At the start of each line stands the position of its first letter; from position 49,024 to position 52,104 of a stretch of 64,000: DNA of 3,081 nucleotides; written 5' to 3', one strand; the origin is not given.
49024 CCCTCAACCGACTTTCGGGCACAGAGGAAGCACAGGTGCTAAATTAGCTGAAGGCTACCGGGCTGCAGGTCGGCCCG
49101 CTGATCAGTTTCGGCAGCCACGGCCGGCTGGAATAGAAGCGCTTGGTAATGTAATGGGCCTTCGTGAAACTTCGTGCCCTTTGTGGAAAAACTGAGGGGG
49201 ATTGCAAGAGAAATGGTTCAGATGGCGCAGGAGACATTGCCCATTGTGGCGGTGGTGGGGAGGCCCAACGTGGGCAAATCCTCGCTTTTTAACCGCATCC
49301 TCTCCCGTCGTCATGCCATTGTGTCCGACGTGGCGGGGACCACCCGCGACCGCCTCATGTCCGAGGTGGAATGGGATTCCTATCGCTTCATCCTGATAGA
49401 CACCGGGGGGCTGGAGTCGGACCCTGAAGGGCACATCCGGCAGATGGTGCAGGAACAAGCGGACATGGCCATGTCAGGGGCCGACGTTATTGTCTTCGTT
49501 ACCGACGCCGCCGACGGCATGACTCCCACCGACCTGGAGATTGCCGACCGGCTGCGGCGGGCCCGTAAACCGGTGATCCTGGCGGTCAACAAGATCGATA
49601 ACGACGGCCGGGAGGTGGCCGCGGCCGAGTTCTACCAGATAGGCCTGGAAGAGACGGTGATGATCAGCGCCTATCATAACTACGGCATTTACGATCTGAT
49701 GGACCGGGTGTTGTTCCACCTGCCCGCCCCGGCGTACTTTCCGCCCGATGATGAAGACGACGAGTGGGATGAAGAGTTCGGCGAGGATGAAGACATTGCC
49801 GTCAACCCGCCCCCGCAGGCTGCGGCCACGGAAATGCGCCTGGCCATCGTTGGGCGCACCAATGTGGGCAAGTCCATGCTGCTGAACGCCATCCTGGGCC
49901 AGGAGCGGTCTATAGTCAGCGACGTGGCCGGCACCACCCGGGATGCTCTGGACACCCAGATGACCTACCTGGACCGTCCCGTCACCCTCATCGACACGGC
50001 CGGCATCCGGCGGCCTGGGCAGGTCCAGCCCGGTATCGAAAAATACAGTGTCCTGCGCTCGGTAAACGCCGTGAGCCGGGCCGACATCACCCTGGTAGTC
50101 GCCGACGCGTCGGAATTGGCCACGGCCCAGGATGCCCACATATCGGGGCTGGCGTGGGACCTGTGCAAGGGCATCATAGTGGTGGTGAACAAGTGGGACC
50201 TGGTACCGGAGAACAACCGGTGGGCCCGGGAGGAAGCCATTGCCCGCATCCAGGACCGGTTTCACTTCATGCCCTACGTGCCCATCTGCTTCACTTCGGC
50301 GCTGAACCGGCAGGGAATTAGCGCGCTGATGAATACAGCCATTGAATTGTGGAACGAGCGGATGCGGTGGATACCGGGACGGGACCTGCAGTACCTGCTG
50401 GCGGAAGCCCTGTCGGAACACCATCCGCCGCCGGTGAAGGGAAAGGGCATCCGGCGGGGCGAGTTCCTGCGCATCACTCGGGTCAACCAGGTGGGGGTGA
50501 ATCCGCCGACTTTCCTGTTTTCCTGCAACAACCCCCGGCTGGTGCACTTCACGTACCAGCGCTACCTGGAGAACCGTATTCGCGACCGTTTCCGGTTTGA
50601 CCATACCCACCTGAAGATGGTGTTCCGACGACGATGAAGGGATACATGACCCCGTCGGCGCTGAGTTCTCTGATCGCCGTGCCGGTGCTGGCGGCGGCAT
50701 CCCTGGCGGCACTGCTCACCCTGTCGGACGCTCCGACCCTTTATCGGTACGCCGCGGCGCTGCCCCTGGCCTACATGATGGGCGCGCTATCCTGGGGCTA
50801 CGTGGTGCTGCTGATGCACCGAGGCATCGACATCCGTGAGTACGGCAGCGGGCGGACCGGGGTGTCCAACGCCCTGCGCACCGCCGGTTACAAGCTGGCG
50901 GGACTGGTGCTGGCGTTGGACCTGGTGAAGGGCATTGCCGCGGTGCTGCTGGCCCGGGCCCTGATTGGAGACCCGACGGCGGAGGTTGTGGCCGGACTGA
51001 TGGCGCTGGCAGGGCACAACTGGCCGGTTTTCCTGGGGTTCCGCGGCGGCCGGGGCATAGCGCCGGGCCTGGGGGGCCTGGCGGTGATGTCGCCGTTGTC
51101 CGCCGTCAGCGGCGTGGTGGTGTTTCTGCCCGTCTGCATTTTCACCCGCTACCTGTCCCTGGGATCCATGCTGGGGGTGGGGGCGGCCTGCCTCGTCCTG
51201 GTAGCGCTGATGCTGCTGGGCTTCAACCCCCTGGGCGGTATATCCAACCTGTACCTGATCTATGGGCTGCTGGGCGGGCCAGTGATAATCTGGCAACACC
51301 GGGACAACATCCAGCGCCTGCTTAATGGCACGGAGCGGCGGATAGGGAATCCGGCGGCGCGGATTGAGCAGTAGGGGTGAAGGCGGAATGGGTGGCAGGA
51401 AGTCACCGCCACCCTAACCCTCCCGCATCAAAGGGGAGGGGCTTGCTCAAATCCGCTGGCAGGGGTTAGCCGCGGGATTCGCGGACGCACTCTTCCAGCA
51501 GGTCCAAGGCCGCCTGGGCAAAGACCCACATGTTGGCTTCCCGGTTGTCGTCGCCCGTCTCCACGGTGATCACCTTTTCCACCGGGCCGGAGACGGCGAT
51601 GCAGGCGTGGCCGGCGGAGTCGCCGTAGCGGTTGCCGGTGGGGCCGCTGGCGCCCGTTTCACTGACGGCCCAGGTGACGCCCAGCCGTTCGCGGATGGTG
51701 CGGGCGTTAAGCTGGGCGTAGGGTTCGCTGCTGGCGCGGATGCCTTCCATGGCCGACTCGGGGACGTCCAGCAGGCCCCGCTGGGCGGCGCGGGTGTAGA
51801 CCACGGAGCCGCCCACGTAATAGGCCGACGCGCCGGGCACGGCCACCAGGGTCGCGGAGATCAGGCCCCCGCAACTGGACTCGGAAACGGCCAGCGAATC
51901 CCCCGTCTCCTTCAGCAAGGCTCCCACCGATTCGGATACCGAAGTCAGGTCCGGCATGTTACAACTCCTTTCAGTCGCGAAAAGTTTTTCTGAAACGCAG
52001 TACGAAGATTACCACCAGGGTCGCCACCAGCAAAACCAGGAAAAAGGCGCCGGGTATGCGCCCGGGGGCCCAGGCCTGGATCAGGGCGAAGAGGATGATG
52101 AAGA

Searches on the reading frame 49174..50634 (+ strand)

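Call 27: search_protein_families(library=ncbifam, proteins=[window:49174-50634:+])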
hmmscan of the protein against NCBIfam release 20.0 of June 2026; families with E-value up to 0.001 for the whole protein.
window:49174-50634:+ (487 aa): 43 families (the best 25 are shown)
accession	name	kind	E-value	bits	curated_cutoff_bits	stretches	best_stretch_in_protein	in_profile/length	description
TIGR03594.1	GTPase_EngA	equivalog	1.5e-146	488.8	306.7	1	23-485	1-432/432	ribosome biogenesis GTPase Der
NF002828.0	PRK03003.1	equivalog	5.1e-108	361.7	631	2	14-185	32-202/477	ribosome biogenesis GTPase Der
NF007071.0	PRK09518.1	equivalog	4.2e-107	359.4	953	2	13-184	262-432/706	bifunctional cytidylate kinase/GTPase Der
NF000908.1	PRK00089.1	equivalog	1.2e-60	205.2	237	2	24-197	5-182/291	GTPase Era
TIGR00450.1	mnmE_trmE_thdF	equivalog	1.3e-57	195.8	252.6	2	218-352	207-336/446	tRNA uridine-5-carboxymethylaminomethyl(34) synthesis GTPase MnmE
NF003661.0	PRK05291.1-3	equivalog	4.1e-55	187.9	380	2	221-388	217-365/448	tRNA uridine-5-carboxymethylaminomethyl(34) synthesis GTPase MnmE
TIGR03918.1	GTP_HydF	equivalog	3.5e-52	177.5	325.55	2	24-182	9-166/392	[FeFe] hydrogenase H-cluster maturation GTPase HydF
TIGR00231.1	small_GTP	domain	2e-51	174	42.5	2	25-177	6-160/164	GTP-binding protein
TIGR00436.1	era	equivalog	2.8e-47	161.3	116.25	2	25-202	3-182/270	GTPase Era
TIGR03596.1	GTPase_YlqF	equivalog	7.1e-24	84.6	208.2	2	24-79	120-172/276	ribosome biogenesis GTPase YlqF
TIGR03597.1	GTPase_YqeH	equivalog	2.1e-22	79.8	297.4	2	222-286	157-223/361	ribosome biogenesis GTPase YqeH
TIGR03156.1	GTP_HflX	equivalog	4.4e-22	78.5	216.75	2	16-179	183-347/351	GTPase HflX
TIGR03598.1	GTPase_YsxC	equivalog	6.7e-22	78.1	124.45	2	13-151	9-149/186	ribosome biogenesis GTP-binding protein YihA/YsxC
TIGR00437.1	feoB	equivalog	1.2e-19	70.5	315.65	2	29-144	1-112/594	ferrous iron transport protein B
NF003255.0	PRK04213.1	equivalog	3.2e-14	52.7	164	1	19-143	6-142/204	GTP-binding protein EngB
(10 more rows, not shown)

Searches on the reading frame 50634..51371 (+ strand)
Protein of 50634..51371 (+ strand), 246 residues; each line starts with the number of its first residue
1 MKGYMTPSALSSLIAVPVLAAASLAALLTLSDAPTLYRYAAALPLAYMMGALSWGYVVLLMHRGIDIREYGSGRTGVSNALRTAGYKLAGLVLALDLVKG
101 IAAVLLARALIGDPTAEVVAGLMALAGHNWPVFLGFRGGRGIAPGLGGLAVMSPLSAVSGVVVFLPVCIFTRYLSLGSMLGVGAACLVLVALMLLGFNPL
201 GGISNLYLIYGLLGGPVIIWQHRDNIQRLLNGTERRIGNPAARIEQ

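Call 27: search_protein_families(library=ncbifam, proteins=[window:50634-51371:+])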
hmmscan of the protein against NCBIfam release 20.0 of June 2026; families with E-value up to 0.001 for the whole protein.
window:50634-51371:+ (246 aa): 8 families
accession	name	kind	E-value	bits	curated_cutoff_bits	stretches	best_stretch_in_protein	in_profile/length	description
TIGR00023.1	TIGR00023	equivalog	5e-44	150.5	137.2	1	43-237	9-193/196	glycerol-3-phosphate 1-O-acyltransferase PlsY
NF010993.0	PRK14417.1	equivalog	7.1e-34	117.3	249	1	43-189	9-154/232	membrane protein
NF010978.0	PRK14401.1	equivalog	3.2e-22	79.2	163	1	43-210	6-172/187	membrane protein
NF010992.0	PRK14416.1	equivalog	4.8e-20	72.5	222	1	42-193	2-155/207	membrane protein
NF010990.0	PRK14414.1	equivalog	1.6e-19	70.5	261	1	42-193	10-159/210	glycerol-3-phosphate acyltransferase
NF010976.0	PRK14399.1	equivalog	7.1e-18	65.4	419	1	45-195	17-169/258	membrane protein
NF001254.0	PRK00220.2-1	equivalog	1.1e-13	51.6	199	1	45-190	12-155/182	glycerol-3-phosphate 1-O-acyltransferase PlsY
NF010987.0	PRK14411.1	equivalog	4.9e-08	33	243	1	43-144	7-108/204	membrane protein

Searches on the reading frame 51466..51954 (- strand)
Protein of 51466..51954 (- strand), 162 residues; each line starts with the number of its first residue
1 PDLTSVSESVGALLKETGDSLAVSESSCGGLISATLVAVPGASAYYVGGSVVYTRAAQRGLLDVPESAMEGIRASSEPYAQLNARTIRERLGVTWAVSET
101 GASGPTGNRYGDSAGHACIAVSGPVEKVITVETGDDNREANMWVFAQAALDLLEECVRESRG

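Call 50: search_protein_families(library=pfam, max_evalue=0.0001, proteins=[window:51466-51954:-])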
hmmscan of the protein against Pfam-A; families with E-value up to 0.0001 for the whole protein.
window:51466-51954:- (162 aa): 1 family
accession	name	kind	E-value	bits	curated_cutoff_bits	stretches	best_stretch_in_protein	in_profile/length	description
PF02464.23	CinA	-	1.3e-38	132.5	23.5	1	5-156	3-154/155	Competence-damaged protein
